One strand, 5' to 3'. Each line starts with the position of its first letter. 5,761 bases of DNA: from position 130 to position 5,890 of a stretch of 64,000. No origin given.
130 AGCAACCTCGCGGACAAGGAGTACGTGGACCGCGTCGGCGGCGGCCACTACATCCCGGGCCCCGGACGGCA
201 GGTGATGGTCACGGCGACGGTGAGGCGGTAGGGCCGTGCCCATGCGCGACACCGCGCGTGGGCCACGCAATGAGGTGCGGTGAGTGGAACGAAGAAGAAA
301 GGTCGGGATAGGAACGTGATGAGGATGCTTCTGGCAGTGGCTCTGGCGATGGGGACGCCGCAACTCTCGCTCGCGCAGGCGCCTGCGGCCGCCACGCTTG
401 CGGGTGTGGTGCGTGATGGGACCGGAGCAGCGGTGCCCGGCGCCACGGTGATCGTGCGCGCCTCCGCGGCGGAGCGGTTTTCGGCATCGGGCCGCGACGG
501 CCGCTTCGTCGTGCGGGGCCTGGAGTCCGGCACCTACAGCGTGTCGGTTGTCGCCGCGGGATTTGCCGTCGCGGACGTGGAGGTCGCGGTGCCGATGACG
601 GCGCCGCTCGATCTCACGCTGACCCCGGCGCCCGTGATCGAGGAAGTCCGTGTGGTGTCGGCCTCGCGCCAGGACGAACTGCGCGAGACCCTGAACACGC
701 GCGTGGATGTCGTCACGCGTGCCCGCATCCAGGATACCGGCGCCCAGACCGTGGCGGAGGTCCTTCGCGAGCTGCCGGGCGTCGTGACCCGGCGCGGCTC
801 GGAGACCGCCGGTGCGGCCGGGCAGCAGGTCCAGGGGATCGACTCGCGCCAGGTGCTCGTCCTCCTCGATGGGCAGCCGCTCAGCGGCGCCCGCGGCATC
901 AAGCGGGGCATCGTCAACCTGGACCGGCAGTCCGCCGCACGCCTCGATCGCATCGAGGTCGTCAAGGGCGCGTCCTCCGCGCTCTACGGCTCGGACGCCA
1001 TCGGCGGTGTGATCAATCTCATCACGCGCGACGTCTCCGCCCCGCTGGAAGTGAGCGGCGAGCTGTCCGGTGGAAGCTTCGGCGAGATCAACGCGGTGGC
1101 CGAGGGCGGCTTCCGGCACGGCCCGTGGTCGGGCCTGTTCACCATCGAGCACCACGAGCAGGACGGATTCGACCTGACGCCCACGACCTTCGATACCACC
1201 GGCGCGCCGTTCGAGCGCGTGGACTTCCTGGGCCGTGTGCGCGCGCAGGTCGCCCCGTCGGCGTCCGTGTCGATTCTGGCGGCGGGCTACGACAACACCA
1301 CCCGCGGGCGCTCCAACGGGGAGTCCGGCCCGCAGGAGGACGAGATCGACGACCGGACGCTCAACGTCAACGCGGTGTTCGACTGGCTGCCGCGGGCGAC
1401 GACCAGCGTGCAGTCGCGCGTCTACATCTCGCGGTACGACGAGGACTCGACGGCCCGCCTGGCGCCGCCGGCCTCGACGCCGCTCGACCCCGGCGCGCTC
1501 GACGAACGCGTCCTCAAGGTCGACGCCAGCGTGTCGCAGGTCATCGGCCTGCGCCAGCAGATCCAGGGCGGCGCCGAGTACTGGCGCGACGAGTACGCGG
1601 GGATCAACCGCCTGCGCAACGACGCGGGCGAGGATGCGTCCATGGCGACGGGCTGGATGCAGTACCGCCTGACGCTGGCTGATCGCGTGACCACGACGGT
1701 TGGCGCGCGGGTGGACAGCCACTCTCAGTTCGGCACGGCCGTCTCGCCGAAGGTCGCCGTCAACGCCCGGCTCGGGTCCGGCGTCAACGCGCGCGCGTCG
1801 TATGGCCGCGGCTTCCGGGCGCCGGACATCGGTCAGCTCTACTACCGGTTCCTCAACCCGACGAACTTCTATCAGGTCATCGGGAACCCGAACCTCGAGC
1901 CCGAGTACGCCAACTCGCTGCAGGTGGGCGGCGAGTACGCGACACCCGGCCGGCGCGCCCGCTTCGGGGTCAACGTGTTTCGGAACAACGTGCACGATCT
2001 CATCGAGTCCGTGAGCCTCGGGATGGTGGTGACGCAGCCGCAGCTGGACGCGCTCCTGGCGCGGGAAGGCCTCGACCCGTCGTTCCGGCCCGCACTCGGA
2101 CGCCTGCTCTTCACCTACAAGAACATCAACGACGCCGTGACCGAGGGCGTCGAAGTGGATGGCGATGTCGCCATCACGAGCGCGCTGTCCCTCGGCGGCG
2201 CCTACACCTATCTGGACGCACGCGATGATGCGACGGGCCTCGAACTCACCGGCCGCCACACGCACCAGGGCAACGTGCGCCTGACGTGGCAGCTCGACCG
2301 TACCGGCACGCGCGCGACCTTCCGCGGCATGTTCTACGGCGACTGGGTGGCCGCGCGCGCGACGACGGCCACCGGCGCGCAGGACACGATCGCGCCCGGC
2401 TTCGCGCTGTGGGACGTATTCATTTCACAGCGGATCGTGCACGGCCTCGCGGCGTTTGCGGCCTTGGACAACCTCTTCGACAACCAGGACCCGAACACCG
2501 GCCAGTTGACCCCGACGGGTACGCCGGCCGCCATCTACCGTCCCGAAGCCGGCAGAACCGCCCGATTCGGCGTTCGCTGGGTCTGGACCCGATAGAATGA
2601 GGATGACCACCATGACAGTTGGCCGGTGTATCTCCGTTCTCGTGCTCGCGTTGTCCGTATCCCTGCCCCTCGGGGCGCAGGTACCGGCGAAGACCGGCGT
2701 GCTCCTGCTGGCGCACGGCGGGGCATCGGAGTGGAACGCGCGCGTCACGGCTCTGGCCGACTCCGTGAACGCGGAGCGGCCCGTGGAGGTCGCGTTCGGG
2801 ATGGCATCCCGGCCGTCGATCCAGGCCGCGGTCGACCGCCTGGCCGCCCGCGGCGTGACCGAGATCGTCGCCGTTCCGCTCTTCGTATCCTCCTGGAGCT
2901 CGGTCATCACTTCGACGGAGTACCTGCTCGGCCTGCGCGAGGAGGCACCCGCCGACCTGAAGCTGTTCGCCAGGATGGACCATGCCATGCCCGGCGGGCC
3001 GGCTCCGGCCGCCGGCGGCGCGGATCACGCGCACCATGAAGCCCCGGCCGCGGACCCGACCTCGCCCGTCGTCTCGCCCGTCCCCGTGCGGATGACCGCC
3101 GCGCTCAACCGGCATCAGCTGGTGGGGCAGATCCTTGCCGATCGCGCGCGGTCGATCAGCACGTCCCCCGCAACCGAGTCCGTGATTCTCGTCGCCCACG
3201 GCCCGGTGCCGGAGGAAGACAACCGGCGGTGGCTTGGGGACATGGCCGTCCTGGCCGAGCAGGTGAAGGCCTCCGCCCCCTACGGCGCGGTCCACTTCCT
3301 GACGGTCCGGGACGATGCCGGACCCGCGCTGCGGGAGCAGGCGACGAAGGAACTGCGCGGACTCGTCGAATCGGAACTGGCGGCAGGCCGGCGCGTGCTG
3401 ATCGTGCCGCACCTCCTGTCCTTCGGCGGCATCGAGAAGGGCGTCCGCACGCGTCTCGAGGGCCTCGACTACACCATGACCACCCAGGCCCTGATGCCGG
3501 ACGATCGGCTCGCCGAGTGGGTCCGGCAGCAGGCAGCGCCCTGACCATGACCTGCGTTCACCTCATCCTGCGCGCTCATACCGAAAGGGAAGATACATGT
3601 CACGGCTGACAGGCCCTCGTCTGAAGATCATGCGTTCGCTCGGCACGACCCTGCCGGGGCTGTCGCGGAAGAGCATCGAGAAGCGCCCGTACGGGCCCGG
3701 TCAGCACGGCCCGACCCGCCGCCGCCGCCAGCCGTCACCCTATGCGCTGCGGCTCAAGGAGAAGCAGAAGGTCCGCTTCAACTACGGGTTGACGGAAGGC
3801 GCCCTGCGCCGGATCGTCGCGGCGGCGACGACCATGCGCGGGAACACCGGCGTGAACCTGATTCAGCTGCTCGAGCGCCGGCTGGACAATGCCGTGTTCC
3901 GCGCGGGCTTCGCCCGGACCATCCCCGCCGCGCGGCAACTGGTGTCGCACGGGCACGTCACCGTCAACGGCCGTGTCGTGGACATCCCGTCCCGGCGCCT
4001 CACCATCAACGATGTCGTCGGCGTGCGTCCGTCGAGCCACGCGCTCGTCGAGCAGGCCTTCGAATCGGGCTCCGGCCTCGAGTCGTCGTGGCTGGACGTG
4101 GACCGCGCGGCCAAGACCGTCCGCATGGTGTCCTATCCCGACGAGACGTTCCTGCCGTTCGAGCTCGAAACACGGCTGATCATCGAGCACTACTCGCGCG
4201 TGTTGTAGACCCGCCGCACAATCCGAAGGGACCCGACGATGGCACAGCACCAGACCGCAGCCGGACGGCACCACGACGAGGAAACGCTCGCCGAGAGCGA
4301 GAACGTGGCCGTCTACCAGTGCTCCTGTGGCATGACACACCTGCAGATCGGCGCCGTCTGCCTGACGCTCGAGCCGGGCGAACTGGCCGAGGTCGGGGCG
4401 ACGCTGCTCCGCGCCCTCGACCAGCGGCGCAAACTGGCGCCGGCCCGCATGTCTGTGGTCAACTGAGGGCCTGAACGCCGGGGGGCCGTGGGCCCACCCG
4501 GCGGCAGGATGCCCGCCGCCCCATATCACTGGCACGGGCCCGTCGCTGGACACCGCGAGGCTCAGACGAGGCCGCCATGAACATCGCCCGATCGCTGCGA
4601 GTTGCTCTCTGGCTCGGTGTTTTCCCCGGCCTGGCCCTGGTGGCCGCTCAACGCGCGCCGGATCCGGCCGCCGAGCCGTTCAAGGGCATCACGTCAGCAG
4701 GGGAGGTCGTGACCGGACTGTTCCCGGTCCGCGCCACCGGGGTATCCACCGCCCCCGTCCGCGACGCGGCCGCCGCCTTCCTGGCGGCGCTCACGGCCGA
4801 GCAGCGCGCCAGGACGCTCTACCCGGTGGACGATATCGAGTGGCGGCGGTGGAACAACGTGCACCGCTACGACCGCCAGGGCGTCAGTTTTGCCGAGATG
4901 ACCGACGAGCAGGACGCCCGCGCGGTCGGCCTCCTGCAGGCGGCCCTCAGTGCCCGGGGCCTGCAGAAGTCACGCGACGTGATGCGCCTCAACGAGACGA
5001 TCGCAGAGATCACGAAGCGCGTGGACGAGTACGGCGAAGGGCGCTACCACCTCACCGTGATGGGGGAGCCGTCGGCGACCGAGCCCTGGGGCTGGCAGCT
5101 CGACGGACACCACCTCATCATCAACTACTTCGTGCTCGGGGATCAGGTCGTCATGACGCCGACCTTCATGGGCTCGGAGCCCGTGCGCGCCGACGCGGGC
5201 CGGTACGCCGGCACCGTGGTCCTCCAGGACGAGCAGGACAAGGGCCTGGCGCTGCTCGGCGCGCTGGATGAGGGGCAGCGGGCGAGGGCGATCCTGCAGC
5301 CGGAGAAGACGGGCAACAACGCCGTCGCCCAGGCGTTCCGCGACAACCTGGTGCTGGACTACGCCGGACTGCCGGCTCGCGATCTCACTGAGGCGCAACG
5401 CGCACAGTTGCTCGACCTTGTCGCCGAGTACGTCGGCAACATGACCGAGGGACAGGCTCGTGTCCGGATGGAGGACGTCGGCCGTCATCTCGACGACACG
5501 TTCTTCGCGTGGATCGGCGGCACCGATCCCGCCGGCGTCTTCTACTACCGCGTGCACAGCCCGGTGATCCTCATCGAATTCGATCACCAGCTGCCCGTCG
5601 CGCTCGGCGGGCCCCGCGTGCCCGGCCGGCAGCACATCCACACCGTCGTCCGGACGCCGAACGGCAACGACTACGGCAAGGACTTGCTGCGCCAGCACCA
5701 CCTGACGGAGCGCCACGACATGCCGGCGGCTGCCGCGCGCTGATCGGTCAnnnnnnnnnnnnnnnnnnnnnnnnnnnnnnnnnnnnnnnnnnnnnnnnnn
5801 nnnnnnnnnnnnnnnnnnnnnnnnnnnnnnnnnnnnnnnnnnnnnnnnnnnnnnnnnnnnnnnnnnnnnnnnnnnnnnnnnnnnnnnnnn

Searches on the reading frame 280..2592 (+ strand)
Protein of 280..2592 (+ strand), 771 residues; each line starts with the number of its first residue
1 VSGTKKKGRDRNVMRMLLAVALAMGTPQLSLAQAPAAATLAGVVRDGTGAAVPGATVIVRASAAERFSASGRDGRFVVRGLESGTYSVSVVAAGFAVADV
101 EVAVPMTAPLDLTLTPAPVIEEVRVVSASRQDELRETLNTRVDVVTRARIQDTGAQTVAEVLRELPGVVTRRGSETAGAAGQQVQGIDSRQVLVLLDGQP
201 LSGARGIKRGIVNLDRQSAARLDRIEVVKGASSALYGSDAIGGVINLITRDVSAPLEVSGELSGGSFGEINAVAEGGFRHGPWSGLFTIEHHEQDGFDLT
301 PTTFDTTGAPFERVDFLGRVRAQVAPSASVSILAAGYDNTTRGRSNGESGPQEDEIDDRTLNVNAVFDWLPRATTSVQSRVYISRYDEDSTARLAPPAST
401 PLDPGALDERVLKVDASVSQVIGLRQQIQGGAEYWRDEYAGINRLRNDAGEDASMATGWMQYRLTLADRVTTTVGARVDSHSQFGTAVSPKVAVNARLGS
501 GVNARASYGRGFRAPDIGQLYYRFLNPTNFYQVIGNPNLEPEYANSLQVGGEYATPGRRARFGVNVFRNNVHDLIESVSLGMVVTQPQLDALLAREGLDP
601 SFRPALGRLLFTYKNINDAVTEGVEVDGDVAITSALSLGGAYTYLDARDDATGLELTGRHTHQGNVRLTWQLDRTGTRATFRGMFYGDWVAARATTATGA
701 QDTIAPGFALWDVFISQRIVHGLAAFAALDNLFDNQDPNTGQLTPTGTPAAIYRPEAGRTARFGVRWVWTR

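Call 11: search_protein_families(library=pfam, proteins=[window:280-2592:+], max_evalue=0.001)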
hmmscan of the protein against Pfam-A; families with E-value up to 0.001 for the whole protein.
window:280-2592:+ (771 aa): 6 families
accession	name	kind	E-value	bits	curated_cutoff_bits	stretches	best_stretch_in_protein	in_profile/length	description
PF00593.30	TonB_dep_Rec_b-barrel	-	3.8e-46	159.3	27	1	326-732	34-436/436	TonB dependent receptor-like, beta-barrel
PF07715.20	Plug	-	5.2e-25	88.5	23.9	1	139-244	6-107/107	TonB-dependent Receptor Plug Domain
PF13620.12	CarboxypepD_reg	-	8.9e-13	48.8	32.3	1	39-114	1-81/82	Carboxypeptidase regulatory-like domain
PF14905.12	OMP_b-brl_3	-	1.2e-09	38.1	27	1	486-767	157-408/408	Outer membrane protein beta-barrel family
PF13715.12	CarbopepD_reg_2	-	3.5e-05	24.2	32.2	1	41-115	2-77/88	CarboxypepD_reg-like domain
PF09430.16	EMC7_beta-sandw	-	0.0001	22.9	26.6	1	52-127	7-80/122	ER membrane protein complex subunit 7, beta-sandwich domain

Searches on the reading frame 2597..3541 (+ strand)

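Call 11: search_protein_families(library=pfam, proteins=[window:2597-3541:+], max_evalue=0.001)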
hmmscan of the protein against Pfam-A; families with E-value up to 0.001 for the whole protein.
window:2597-3541:+ (315 aa): 2 families
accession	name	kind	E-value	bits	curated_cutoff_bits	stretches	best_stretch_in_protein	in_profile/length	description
PF01903.22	CbiX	-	2.9e-12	47.3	22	1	44-98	6-63/106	CbiX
PF00762.24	Ferrochelatase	-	0.00041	19.9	27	0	50-115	75-140/317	Ferrochelatase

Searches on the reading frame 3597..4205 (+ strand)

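Call 11: search_protein_families(library=pfam, proteins=[window:3597-4205:+], max_evalue=0.001)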
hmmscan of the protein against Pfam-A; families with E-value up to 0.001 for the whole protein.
window:3597-4205:+ (203 aa): 2 families
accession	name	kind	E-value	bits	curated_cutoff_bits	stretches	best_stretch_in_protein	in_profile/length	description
PF00163.24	Ribosomal_S4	-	4.4e-22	79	23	1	3-93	1-95/95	Ribosomal protein S4/S9 N-terminal domain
PF01479.30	S4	-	2.6e-19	69.1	22.8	1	94-141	1-48/48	S4 domain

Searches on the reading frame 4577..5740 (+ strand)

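Call 11: search_protein_families(library=pfam, proteins=[window:4577-5740:+], max_evalue=0.001)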
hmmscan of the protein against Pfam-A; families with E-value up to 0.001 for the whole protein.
window:4577-5740:+ (388 aa): 1 family
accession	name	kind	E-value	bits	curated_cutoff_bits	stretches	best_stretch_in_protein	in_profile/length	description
PF12006.13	DUF3500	-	1.4e-102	343.7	27.2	1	55-368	2-297/297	Protein of unknown function (DUF3500)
